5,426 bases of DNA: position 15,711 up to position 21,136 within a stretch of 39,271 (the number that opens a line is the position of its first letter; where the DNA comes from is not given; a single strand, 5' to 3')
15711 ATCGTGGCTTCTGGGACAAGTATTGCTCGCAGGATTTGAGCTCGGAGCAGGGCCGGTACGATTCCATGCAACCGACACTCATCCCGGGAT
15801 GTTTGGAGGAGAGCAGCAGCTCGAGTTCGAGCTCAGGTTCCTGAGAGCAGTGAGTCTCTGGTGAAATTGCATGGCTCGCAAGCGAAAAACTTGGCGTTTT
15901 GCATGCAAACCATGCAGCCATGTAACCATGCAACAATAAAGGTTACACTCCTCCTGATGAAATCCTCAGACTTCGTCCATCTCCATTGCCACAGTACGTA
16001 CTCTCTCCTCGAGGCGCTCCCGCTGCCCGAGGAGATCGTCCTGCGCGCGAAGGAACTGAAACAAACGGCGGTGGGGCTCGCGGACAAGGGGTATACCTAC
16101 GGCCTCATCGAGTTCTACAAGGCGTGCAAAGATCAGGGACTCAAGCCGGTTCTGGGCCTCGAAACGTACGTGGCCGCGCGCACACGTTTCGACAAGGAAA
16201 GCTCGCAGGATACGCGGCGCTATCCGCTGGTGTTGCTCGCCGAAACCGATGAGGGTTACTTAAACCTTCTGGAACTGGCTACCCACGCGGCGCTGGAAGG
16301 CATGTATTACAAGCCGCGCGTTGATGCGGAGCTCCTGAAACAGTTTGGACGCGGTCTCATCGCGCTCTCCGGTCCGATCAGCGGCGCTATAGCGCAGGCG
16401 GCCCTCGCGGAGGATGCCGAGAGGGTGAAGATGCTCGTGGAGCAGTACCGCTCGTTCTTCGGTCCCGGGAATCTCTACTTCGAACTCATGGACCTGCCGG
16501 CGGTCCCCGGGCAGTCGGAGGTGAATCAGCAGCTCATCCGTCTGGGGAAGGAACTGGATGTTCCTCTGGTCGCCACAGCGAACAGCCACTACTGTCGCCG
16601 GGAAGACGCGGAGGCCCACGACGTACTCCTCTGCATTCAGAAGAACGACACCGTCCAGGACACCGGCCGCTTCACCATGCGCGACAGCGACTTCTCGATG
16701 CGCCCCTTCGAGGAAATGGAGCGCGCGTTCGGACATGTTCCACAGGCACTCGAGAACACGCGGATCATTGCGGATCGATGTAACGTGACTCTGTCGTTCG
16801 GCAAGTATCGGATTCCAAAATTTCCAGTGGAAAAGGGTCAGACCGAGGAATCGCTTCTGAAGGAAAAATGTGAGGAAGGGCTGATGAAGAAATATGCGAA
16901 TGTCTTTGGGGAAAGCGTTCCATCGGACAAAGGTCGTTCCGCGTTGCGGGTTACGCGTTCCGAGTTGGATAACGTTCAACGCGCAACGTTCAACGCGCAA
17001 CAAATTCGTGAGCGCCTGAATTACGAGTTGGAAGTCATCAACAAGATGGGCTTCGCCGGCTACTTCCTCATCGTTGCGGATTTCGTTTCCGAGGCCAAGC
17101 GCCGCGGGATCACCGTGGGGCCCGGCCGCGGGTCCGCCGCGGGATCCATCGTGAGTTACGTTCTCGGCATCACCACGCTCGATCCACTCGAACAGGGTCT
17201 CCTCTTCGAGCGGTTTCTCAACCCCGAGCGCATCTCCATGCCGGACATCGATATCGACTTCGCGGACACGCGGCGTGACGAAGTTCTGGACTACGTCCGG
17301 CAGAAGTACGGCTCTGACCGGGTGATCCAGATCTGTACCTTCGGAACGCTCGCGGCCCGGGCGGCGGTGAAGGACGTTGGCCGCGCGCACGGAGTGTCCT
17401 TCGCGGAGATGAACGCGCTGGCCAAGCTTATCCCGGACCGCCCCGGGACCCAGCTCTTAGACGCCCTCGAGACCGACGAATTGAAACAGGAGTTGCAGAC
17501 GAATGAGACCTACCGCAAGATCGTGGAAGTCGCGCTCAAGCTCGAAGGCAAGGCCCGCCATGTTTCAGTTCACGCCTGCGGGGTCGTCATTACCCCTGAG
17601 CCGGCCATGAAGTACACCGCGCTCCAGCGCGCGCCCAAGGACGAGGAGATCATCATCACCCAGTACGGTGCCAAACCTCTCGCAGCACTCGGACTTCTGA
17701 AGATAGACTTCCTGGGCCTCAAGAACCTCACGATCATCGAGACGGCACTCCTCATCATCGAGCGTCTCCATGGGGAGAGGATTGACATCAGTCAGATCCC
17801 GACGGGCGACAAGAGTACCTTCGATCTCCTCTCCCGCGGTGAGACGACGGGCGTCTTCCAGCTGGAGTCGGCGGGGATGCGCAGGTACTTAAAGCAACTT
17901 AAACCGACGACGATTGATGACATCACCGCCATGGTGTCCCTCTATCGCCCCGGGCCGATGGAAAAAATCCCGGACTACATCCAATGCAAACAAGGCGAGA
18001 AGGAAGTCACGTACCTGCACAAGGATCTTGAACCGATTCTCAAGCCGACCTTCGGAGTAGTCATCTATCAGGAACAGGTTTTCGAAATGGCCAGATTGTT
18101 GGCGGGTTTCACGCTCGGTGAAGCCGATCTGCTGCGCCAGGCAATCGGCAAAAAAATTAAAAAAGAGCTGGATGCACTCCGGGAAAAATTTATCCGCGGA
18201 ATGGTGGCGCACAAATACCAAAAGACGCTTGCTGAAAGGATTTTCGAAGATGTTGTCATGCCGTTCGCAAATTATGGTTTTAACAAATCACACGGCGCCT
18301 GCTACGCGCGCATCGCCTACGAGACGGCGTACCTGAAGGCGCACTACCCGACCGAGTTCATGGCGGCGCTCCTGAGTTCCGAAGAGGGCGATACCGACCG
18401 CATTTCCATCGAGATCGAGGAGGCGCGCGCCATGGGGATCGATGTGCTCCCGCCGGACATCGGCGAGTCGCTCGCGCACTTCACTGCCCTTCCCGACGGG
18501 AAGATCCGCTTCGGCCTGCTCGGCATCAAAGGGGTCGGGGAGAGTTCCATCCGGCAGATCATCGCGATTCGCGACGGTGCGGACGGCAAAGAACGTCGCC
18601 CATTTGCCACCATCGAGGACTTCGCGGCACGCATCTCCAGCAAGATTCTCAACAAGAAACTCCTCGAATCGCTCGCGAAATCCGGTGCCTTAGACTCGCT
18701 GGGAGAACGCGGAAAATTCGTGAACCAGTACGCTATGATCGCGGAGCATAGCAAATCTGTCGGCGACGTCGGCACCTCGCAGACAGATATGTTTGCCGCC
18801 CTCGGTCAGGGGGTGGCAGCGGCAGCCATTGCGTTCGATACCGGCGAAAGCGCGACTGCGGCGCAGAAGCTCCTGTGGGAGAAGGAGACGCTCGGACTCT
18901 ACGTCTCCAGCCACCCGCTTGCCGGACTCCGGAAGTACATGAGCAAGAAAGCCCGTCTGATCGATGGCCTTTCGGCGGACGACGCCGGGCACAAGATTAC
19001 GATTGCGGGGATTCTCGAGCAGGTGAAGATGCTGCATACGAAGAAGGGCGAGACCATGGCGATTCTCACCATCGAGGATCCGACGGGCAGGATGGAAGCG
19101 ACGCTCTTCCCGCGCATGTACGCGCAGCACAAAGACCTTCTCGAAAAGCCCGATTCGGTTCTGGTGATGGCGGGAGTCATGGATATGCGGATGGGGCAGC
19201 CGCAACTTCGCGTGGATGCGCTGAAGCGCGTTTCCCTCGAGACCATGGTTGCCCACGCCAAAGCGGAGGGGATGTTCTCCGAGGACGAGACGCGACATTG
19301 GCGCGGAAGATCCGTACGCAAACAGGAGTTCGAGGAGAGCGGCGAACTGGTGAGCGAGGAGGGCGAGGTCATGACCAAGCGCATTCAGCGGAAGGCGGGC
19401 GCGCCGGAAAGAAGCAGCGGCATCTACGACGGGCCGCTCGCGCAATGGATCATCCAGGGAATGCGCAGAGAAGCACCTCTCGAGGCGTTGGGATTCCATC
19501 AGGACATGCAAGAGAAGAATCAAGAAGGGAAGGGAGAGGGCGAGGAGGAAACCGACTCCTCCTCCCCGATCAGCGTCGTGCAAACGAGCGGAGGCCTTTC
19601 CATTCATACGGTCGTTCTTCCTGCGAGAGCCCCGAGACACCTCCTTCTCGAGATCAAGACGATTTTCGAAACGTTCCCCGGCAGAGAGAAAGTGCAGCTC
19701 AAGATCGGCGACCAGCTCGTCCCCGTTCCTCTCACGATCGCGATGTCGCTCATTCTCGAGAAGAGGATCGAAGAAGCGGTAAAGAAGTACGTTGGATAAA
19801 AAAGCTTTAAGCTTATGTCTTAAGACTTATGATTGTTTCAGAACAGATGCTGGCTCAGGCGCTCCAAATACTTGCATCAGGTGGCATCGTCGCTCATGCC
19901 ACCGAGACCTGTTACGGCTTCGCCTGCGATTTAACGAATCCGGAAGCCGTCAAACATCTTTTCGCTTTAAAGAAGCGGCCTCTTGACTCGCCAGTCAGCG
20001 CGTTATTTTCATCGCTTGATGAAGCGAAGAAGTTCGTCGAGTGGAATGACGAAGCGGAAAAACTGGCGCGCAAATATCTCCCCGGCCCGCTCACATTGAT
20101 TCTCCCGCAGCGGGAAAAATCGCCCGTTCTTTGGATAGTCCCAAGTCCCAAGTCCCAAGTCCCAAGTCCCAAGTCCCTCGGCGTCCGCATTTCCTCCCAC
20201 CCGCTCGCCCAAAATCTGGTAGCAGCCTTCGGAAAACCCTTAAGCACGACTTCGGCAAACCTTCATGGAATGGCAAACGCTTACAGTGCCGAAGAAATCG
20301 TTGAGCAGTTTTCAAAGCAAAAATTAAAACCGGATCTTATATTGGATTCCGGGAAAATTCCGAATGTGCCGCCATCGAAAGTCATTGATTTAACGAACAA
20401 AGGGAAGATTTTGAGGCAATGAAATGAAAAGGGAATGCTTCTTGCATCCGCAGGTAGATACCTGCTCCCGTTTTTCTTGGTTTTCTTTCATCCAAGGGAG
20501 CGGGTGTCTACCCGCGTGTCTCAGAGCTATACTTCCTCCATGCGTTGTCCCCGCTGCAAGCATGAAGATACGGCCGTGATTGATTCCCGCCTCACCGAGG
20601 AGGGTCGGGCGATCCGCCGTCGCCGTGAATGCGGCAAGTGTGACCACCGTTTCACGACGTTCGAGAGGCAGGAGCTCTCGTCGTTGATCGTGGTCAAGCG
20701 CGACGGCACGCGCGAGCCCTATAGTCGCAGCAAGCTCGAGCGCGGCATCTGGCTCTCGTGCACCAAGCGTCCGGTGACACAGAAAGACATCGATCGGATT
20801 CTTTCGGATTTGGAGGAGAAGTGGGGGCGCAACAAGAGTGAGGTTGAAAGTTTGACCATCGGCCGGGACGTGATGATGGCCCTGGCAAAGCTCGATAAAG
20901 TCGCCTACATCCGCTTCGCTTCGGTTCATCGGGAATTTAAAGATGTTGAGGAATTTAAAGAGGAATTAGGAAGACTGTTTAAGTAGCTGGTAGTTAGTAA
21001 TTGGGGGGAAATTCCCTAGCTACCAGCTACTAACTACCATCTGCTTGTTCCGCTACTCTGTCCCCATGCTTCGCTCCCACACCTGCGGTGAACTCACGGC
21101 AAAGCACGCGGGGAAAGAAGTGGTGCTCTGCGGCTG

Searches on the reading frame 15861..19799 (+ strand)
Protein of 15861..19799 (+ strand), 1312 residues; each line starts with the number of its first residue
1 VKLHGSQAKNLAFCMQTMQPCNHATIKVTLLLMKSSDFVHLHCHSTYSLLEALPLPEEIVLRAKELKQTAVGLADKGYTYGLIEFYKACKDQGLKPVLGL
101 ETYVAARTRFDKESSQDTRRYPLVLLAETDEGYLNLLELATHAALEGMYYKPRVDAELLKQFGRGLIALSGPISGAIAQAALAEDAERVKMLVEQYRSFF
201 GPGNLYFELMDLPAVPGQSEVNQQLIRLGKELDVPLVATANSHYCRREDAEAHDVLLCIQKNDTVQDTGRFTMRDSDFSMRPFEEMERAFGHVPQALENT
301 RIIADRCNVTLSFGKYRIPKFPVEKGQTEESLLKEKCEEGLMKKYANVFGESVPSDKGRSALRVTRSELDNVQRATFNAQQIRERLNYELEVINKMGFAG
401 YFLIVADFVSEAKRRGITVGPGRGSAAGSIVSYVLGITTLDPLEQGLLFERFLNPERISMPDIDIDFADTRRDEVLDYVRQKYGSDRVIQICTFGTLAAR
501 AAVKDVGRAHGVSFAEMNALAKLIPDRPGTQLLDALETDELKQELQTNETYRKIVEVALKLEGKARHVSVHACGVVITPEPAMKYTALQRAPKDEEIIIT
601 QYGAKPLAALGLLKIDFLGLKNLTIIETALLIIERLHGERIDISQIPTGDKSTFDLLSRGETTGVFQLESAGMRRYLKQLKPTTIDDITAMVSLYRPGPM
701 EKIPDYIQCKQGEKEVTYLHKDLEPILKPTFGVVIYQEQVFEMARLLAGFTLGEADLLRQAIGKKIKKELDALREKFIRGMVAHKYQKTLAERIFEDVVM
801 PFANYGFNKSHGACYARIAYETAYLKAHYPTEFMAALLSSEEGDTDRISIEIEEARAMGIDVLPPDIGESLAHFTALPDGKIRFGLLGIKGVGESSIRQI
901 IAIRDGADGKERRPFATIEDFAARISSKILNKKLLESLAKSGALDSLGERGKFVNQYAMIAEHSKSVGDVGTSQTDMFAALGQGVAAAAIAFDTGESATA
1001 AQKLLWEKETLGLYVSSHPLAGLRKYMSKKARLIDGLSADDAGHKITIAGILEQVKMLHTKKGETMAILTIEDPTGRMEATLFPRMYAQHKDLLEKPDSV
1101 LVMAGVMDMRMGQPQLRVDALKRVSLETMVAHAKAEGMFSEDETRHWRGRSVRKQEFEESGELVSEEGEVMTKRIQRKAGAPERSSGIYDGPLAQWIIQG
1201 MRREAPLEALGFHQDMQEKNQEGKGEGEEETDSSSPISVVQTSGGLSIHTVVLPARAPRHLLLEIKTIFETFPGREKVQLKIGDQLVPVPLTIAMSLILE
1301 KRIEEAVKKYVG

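Call 15: search_protein_families(library=pfam, proteins=[window:15861-19799:+], max_evalue=0.01)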
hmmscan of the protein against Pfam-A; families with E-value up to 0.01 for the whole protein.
window:15861-19799:+ (1312 aa): 6 families
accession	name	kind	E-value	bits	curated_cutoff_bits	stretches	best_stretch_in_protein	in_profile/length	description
PF07733.18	DNA_pol3_alpha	-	2.4e-94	316.2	23.9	1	333-619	3-260/260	Bacterial DNA polymerase III alpha NTPase domain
PF17657.6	DNA_pol3_finger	-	3.9e-60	202.4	22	1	622-784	1-165/166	Bacterial DNA polymerase III alpha subunit finger domain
PF02811.25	PHP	-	9.8e-42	143.5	26.4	1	40-211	1-163/164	PHP domain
PF14579.12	HHH_6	-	1.2e-22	80.3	25.6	1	859-949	1-85/90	Helix-hairpin-helix motif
PF01336.31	tRNA_anti-codon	-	3.6e-08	33.7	27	1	1046-1122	1-73/75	OB-fold nucleic acid binding domain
PF15072.12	HROB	-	0.0038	17.6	30.8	1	1055-1106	10-59/85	Homologous recombination OB-fold protein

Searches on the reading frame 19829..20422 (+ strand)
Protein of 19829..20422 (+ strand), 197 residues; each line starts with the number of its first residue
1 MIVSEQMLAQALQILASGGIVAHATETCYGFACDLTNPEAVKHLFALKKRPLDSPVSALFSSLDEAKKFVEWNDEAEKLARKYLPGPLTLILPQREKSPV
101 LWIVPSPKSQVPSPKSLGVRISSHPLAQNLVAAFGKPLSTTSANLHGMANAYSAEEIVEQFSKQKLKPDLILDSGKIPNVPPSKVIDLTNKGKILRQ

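Call 16: search_protein_families(library=pfam, proteins=[window:19829-20422:+], max_evalue=0.01)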
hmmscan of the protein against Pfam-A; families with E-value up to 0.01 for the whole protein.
window:19829-20422:+ (197 aa): 1 family
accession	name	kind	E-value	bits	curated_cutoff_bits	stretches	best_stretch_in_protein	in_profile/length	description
PF01300.24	Sua5_yciO_yrdC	-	1.6e-46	158.5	25.1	1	14-197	2-177/178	Telomere recombination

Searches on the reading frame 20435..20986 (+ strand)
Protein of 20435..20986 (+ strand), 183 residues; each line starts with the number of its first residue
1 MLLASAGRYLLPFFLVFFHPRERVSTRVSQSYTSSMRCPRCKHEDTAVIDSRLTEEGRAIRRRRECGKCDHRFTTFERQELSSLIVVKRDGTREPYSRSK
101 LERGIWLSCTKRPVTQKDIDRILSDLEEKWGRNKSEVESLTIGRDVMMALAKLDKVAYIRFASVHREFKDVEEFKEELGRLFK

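Call 16: search_protein_families(library=pfam, proteins=[window:20435-20986:+], max_evalue=0.01)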
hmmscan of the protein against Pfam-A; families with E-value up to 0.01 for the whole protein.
window:20435-20986:+ (183 aa): 4 families
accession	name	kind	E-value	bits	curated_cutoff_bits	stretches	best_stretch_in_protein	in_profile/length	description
PF22811.2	Zn_ribbon_NrdR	-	3.9e-20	71.9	27.2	1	36-77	1-42/42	Transcriptional repressor NrdR-like, N-terminal domain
PF03477.21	ATP-cone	-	7.7e-17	62.1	25.8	1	85-170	2-87/88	ATP cone domain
PF05129.18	Zn_ribbon_Elf1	-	0.006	17.1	29.8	1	26-80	13-62/79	Transcription elongation factor Elf1 like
PF22939.2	GPIID_WHD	-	0.0075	17.1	27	0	105-170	18-79/90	GPI inositol-deacylase, winged helix domain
